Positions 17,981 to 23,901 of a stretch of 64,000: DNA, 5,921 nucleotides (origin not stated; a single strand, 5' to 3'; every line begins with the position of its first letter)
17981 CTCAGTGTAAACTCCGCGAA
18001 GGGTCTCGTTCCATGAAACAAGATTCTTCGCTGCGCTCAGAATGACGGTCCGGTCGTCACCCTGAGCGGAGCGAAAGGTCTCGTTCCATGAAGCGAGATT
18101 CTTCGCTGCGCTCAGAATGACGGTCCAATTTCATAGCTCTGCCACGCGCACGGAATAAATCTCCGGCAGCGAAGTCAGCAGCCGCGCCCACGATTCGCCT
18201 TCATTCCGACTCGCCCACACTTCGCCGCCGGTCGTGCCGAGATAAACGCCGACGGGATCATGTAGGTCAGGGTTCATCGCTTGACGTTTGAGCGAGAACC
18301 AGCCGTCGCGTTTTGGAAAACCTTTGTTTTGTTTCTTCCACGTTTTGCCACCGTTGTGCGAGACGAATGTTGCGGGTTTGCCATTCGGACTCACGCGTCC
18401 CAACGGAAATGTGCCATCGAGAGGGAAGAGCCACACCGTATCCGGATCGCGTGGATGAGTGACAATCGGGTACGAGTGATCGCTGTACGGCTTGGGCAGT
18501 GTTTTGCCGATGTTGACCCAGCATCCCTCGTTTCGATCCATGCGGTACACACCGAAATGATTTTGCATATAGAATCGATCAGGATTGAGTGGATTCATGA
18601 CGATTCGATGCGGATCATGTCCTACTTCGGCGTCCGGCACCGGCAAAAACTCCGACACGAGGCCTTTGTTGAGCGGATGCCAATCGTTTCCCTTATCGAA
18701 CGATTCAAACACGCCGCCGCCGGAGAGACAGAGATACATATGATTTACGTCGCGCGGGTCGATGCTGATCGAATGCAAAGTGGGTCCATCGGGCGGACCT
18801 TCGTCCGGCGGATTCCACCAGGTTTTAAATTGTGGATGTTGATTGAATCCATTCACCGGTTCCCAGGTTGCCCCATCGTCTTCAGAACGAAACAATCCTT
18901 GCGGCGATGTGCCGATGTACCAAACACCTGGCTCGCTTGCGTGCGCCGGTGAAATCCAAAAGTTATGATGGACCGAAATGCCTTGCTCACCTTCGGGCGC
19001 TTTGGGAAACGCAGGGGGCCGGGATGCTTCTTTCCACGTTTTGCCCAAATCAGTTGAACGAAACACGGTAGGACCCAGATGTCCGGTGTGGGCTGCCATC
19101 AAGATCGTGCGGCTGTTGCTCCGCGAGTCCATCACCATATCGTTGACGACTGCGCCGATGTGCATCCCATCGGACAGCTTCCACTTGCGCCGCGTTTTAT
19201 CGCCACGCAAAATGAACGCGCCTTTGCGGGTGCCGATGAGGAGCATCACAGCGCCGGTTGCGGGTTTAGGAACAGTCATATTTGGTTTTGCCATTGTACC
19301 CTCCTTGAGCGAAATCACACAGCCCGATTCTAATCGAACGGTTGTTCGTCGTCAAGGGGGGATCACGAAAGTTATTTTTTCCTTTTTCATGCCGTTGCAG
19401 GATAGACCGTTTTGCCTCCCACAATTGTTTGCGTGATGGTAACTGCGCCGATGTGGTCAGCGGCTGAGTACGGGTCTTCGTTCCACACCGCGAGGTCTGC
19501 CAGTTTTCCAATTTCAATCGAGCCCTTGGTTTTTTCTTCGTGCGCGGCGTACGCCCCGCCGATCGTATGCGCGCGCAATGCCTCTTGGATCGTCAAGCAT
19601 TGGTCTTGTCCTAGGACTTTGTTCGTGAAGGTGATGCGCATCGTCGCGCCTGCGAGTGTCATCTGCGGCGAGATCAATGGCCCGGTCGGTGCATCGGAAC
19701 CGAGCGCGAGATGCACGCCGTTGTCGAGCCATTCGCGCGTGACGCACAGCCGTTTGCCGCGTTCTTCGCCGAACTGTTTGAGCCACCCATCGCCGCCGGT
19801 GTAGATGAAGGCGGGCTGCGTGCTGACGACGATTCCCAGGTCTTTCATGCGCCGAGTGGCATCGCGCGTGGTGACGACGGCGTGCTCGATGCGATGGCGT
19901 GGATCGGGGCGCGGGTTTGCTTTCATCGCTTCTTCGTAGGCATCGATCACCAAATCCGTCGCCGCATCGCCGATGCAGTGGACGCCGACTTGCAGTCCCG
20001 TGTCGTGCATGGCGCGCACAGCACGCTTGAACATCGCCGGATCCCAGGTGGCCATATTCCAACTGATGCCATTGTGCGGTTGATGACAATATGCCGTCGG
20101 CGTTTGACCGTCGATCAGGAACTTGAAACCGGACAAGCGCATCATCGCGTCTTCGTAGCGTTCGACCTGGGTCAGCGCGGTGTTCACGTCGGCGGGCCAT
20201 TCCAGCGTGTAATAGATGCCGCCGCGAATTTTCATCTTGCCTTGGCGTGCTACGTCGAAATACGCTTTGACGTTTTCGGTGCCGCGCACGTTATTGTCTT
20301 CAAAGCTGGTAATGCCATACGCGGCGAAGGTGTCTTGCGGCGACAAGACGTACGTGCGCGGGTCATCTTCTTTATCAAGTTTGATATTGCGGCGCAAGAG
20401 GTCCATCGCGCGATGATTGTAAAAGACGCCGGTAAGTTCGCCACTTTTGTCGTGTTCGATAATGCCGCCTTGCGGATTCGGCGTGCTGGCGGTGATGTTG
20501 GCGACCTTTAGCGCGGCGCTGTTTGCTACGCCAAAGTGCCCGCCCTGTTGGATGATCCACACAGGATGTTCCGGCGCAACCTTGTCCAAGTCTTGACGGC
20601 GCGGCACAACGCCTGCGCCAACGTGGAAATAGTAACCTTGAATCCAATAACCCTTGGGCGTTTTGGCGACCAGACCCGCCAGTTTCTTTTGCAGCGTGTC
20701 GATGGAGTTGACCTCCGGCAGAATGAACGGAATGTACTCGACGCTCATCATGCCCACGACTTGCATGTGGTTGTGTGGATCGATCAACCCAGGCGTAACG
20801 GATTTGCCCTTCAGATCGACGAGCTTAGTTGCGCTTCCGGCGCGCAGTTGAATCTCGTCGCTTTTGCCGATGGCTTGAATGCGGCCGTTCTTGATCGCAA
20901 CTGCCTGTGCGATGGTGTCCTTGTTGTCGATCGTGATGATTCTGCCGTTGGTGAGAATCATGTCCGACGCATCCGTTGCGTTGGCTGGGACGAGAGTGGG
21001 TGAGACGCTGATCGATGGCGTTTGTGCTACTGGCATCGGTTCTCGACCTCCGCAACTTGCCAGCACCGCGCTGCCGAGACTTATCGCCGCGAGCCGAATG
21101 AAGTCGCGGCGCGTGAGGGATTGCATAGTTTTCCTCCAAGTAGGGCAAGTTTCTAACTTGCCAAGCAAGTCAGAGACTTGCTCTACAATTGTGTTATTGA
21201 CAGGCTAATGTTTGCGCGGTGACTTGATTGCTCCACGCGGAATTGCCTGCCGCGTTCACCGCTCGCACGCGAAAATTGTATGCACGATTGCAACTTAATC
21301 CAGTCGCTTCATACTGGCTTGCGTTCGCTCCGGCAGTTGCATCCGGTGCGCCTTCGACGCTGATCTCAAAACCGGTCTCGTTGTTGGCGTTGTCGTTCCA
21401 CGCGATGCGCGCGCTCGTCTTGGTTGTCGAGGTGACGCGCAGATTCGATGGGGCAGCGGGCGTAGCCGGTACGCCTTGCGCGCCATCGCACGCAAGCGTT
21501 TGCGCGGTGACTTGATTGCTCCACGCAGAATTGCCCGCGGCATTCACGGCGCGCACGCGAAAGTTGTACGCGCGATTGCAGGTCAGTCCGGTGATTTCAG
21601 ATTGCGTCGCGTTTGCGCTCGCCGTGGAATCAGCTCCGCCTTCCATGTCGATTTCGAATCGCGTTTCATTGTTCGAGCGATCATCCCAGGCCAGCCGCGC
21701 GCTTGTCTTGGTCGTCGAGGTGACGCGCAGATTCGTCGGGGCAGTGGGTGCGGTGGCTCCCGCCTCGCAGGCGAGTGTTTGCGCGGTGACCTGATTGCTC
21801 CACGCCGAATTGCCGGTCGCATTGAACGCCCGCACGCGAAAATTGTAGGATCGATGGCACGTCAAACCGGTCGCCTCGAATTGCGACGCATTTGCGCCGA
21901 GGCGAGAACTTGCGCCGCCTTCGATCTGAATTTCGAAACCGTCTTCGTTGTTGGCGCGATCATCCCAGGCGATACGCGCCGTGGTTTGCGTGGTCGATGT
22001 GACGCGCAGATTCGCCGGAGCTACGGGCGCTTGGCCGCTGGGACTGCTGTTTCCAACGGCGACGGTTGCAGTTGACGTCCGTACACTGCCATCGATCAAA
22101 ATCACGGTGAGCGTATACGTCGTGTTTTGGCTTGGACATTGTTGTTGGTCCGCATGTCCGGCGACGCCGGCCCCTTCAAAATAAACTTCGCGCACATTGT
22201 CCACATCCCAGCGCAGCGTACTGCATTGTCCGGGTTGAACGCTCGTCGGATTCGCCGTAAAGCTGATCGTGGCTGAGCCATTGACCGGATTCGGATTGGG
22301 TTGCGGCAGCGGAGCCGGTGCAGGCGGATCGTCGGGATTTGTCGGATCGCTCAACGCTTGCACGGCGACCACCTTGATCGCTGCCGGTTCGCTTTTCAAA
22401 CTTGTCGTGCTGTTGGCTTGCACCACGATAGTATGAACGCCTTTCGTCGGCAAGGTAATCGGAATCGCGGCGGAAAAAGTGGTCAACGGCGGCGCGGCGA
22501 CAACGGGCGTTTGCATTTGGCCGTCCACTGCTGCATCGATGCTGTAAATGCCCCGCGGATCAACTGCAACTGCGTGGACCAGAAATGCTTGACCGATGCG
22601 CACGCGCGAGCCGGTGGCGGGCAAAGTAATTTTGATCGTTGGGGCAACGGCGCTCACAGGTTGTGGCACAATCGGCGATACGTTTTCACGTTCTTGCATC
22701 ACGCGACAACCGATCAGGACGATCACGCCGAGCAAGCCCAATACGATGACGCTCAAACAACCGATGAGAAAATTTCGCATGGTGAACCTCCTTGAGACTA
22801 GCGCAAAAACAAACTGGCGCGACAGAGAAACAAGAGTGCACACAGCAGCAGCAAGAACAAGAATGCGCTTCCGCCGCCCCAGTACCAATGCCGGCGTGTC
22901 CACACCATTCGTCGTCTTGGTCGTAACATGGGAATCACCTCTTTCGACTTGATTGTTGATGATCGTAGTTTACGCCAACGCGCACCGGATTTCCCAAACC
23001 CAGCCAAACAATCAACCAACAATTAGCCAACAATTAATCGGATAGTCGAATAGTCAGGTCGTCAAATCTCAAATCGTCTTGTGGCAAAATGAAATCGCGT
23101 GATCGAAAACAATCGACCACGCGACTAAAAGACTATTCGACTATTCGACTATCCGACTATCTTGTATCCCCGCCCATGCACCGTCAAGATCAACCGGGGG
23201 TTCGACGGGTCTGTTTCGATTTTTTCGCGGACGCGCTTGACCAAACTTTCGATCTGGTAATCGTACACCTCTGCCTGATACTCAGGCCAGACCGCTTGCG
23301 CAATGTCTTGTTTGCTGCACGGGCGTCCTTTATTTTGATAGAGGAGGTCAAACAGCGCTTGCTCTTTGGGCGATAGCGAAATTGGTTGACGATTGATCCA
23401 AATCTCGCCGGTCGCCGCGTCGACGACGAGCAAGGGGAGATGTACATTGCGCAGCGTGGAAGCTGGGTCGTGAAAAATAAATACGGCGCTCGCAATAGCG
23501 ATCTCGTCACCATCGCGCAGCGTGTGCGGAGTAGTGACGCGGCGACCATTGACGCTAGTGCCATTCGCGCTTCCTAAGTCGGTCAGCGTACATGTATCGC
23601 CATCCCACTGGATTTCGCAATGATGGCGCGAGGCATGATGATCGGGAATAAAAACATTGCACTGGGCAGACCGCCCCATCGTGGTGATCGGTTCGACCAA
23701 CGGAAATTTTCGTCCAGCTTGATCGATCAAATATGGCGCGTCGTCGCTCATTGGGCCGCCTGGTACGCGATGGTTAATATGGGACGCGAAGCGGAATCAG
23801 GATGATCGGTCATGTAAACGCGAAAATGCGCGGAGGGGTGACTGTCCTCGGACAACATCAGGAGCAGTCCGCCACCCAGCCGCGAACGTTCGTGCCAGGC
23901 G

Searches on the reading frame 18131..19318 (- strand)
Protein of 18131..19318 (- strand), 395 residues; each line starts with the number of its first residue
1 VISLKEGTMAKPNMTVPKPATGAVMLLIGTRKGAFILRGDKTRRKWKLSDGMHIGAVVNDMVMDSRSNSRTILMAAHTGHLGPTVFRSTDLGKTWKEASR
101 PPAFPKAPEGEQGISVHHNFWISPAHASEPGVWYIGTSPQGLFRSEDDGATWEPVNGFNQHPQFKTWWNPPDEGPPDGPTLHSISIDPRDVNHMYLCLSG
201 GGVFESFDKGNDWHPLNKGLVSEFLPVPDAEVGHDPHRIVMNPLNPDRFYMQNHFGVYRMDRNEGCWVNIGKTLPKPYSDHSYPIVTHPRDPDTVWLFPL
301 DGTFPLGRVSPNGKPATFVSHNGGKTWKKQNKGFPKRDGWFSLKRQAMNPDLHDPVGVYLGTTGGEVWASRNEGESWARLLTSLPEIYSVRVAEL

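Call 71: search_protein_families(library=pfam, proteins=[window:18131-19318:-], max_evalue=0.00001)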
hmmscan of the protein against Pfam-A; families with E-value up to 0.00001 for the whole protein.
window:18131-19318:- (395 aa): 3 families
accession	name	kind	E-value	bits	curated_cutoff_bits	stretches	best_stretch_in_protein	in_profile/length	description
PF15902.12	Sortilin-Vps10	-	3.4e-13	49.6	33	0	318-380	4-60/446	Sortilin, neurotensin receptor 3,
PF02012.26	BNR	-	3.6e-10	38.7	27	0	318-329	1-12/12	BNR/Asp-box repeat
PF15899.11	BNR_6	-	2.5e-07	30.5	27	0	86-97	2-13/14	BNR-Asp box repeat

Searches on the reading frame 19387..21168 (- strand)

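Call 71: search_protein_families(library=pfam, proteins=[window:19387-21168:-], max_evalue=0.00001)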
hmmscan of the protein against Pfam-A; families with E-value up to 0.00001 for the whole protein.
window:19387-21168:- (593 aa): 2 families
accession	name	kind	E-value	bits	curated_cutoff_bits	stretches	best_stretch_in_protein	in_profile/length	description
PF07969.17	Amidohydro_3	-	8.5e-91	306.2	29.7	1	116-589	2-472/472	Amidohydrolase family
PF01979.26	Amidohydro_1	-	6.6e-17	62.2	25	1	377-588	134-345/345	Amidohydrolase family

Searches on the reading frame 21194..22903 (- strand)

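Call 71: search_protein_families(library=pfam, proteins=[window:21194-22903:-], max_evalue=0.00001)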
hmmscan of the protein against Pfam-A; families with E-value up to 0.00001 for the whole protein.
window:21194-22903:- (569 aa): 7 families
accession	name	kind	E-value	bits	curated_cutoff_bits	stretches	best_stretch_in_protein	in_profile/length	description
PF00041.27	fn3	-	1e-41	141.5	25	3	388-467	2-83/84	Fibronectin type III domain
PF16893.11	fn3_2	-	7.3e-11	42.5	27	0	385-469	2-89/89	Fibronectin type III domain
PF24489.1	Ig_J_second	-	4.7e-09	36.7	27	0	420-465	45-90/105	Tip attachment protein J second Ig-like domain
PF25059.1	FN3_DSCAM-DSCAML_C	-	5.8e-09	36.6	39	0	430-476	42-86/89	DSCAM/DSCAML C-terminal Fn3-like domain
PF16656.11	Pur_ac_phosph_N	-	7e-09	36.6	30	0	391-469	3-93/93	Purple acid Phosphatase, N-terminal domain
PF21605.3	CRLF2-like_D2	-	1.5e-06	28.7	27.3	0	386-454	1-71/94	Cytokine receptor-like factor 2-like, D2 domain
PF25788.1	Ig_Rha78A_N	-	2e-06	28.4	27.4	0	529-565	64-101/105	Rha78A-like, N-terminal immunoglobulin domain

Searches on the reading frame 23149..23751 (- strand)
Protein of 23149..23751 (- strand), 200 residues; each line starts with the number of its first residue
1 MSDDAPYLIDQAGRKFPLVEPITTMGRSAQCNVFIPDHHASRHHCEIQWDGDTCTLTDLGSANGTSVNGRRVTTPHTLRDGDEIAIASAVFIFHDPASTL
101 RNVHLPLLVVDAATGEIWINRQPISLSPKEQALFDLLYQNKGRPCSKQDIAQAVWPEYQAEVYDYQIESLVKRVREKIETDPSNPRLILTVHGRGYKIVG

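Call 72: search_protein_families(library=pfam, proteins=[window:23149-23751:-], max_evalue=0.00001)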
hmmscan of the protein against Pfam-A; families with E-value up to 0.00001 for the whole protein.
window:23149-23751:- (200 aa): 3 families
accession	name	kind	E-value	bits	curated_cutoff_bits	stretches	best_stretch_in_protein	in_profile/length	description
PF00498.31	FHA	-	8e-23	81.1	20.7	1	23-86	1-66/67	FHA domain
PF00486.34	Trans_reg_C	-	1.5e-19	70.3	26.2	1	122-197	2-76/77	Transcriptional regulatory protein, C terminal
PF16697.10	Yop-YscD_cpl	-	3.3e-14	53.4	33.2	1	11-95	7-92/94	Inner membrane component of T3SS, cytoplasmic domain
